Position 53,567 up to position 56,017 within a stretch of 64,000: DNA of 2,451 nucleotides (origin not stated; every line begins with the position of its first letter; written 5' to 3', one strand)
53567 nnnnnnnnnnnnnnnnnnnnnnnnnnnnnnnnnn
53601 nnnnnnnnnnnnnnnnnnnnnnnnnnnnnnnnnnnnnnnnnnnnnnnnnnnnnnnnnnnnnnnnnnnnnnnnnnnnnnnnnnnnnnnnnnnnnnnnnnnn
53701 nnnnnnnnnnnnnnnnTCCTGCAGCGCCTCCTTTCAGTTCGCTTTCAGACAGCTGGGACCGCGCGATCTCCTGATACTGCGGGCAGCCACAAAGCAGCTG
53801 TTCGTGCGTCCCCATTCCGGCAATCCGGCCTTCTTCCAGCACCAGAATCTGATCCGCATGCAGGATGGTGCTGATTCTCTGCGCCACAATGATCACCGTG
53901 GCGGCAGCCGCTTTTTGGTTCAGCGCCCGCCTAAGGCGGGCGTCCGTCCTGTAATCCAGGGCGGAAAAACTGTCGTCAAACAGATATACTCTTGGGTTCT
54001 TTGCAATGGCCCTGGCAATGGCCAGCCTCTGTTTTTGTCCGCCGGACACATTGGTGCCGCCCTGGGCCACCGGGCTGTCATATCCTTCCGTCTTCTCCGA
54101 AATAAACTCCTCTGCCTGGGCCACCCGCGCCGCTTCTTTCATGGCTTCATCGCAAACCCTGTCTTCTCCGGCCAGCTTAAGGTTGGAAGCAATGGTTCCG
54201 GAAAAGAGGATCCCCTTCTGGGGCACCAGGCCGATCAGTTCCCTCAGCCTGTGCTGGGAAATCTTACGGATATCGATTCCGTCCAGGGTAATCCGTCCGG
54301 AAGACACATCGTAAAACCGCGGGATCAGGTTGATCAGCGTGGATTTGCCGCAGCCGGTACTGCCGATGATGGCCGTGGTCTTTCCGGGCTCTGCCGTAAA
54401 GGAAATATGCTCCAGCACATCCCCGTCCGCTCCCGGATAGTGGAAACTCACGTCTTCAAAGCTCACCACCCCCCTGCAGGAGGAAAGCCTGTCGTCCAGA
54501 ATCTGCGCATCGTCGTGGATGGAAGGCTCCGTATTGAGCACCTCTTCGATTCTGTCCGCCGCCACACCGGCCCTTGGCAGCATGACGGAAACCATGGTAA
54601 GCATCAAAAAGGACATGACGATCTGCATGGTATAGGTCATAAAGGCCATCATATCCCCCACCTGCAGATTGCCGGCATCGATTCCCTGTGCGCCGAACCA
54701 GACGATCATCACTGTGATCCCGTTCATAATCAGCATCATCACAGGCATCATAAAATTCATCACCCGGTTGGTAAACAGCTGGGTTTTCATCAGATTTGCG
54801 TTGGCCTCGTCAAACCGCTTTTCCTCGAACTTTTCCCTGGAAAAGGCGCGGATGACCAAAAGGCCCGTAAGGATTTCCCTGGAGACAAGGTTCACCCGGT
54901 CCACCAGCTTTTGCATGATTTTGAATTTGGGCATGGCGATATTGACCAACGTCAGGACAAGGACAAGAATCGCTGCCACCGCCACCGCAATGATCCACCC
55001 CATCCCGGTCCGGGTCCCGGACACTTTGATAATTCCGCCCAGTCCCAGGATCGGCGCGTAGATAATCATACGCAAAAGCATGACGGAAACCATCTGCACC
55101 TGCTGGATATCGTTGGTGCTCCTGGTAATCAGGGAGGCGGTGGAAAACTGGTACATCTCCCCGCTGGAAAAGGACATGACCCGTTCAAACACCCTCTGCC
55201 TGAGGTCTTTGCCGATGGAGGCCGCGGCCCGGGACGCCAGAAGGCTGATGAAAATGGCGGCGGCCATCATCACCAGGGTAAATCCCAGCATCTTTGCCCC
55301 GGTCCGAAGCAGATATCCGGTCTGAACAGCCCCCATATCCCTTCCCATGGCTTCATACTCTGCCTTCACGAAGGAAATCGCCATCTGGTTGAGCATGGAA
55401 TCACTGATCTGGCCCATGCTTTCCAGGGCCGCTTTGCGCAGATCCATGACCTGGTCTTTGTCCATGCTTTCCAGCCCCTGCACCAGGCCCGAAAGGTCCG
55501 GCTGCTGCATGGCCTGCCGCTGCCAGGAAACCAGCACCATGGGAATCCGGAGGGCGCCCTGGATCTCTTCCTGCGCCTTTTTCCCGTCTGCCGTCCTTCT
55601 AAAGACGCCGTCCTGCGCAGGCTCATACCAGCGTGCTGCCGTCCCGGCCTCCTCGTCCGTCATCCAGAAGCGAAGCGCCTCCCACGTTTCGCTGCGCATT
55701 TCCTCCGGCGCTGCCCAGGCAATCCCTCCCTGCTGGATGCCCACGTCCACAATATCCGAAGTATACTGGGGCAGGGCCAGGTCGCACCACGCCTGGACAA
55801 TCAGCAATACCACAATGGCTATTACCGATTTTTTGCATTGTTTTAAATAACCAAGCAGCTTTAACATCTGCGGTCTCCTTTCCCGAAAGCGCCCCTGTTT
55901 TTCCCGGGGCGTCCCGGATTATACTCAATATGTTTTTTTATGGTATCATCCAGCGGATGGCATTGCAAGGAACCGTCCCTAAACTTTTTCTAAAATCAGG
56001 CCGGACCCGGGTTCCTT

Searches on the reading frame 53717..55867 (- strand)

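Call 50: search_protein_families(library=pfam, proteins=[window:53717-55867:-])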
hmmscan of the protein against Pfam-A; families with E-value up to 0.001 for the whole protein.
window:53717-55867:- (717 aa): 3 families
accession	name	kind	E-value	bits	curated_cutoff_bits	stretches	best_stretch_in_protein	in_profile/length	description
PF00664.28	ABC_membrane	-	1.2e-29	104.3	28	1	193-420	47-274/274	ABC transporter transmembrane region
PF00005.33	ABC_tran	-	1.3e-29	104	25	1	485-634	1-136/137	ABC transporter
PF02463.25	SMC_N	-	2.1e-06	27.8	40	0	556-675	135-209/220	RecF/RecN/SMC N terminal domain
